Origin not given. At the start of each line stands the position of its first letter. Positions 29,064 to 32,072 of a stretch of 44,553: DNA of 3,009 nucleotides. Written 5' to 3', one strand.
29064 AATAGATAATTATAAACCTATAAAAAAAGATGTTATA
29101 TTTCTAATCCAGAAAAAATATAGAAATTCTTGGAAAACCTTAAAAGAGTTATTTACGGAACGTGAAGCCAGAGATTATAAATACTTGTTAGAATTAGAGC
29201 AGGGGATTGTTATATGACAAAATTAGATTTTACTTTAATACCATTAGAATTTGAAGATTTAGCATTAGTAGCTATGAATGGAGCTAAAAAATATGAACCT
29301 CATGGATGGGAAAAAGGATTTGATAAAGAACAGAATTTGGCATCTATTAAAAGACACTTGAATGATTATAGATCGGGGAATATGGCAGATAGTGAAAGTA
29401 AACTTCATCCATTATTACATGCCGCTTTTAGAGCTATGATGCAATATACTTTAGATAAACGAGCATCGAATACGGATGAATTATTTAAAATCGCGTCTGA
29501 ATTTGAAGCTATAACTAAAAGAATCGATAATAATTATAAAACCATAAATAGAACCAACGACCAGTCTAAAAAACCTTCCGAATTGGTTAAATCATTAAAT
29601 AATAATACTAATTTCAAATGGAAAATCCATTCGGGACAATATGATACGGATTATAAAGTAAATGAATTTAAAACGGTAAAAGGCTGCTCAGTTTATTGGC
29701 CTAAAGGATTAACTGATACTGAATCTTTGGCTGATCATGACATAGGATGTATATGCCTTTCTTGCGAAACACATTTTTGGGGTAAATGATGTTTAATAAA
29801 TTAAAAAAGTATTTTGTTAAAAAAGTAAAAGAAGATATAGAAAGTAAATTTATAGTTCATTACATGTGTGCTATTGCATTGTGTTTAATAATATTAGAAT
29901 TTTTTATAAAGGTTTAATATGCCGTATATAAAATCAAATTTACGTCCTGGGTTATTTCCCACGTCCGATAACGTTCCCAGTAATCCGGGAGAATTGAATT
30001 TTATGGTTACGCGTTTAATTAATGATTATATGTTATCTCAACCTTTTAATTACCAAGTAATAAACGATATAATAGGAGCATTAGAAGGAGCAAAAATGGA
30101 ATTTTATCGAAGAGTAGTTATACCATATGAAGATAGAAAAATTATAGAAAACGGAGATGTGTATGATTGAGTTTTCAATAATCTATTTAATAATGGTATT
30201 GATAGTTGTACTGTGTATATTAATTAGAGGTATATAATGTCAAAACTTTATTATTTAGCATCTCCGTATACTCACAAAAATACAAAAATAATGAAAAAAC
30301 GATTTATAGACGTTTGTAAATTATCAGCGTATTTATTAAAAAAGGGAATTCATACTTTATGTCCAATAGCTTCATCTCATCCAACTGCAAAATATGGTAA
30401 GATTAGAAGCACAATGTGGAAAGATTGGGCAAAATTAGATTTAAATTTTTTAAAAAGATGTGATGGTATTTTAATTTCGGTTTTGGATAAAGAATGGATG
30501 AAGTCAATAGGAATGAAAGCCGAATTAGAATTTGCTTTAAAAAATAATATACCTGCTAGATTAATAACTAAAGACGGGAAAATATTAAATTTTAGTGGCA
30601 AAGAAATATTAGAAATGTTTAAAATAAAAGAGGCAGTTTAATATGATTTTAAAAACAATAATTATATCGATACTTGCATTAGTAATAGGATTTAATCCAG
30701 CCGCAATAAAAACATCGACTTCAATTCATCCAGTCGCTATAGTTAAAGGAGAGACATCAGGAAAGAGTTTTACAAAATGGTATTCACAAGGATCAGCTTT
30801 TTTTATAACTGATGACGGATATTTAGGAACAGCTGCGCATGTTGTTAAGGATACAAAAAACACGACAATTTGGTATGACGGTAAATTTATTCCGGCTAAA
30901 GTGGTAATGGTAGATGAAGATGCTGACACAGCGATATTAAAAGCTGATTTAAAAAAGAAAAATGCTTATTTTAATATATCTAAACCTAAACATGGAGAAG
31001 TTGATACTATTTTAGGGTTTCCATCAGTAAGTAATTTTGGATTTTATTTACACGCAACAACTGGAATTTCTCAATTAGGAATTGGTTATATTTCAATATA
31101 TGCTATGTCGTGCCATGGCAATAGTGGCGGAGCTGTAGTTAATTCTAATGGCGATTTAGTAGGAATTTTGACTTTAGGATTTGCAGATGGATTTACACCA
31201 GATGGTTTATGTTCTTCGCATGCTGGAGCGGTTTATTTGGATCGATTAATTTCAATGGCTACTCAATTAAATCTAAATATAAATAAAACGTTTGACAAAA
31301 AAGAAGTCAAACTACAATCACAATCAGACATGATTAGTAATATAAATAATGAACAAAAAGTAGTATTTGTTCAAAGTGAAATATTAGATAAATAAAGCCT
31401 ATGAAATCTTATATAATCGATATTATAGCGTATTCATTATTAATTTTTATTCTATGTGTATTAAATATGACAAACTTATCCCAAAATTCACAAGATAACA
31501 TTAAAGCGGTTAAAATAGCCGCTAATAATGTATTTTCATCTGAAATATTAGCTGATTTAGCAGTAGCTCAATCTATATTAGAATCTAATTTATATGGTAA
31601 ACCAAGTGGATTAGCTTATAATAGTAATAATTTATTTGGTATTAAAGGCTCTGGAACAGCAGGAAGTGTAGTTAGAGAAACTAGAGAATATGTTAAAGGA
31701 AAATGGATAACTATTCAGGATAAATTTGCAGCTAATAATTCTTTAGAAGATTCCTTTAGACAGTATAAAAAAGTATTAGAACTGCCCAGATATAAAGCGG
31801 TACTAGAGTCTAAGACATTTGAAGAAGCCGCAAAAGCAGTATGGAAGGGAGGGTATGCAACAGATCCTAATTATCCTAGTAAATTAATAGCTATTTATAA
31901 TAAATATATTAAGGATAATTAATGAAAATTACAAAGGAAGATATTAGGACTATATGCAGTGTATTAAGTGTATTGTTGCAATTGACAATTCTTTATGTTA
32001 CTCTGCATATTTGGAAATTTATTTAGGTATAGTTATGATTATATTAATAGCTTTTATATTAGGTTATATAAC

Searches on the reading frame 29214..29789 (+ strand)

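Call 51: search_protein_families(library=phrogs, proteins=[window:29214-29789:+], max_evalue=0.01)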
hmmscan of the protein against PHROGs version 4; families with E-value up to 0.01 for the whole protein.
window:29214-29789:+ (191 aa): 9 families
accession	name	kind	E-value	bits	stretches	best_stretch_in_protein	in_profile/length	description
phrog_801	-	DNA, RNA and nucleotide metabolism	5.4e-21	76.7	1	3-149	107-260/476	dATP / dGTP pyrophosphohydrolase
phrog_2252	-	lysis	2.5e-13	51.4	1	3-150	112-260/285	endolysin; inhibits RNA polymerase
phrog_11257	-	unknown function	4.4e-11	44.2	1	6-145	23-160/200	-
phrog_5332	-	unknown function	6.7e-11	43.1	1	6-93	125-213/215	-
phrog_19680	-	unknown function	7.6e-09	36.9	1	15-86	113-185/188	-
phrog_5033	-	lysis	1.5e-08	35.8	1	9-87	95-174/178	endolysin; inhibits RNA polymerase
phrog_16254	-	unknown function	7.4e-05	23.3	1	8-76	31-100/377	-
phrog_18716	-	unknown function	0.002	19.3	1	8-59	28-80/114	-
phrog_37590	-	unknown function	0.0038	17.3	1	12-79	62-141/341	-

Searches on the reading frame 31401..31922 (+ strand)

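Call 51: search_protein_families(library=phrogs, proteins=[window:31401-31922:+], max_evalue=0.01)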
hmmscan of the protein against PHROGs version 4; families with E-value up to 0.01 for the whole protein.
window:31401-31922:+ (173 aa): 8 families
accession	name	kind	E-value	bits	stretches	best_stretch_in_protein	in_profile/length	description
phrog_3513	-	lysis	1.1e-40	140.6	1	37-171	651-787/1434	endolysin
phrog_12727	-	lysis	3.5e-29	103.3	1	39-169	13-145/393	endolysin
phrog_1309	-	lysis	7.9e-26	92.3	1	43-166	13-142/410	endolysin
phrog_18032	-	lysis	2.1e-24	87.6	1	40-169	15-147/248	endolysin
phrog_8251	-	lysis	6.9e-23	82.5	1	49-167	21-140/250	endolysin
phrog_326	-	other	3.4e-18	66.2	1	27-168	124-271/985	tail protein with endopeptidase domain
phrog_10051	-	lysis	1.7e-15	58.1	1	51-168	99-210/455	endolysin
phrog_10967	-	lysis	7.1e-13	49.9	1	32-169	9-147/266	endolysin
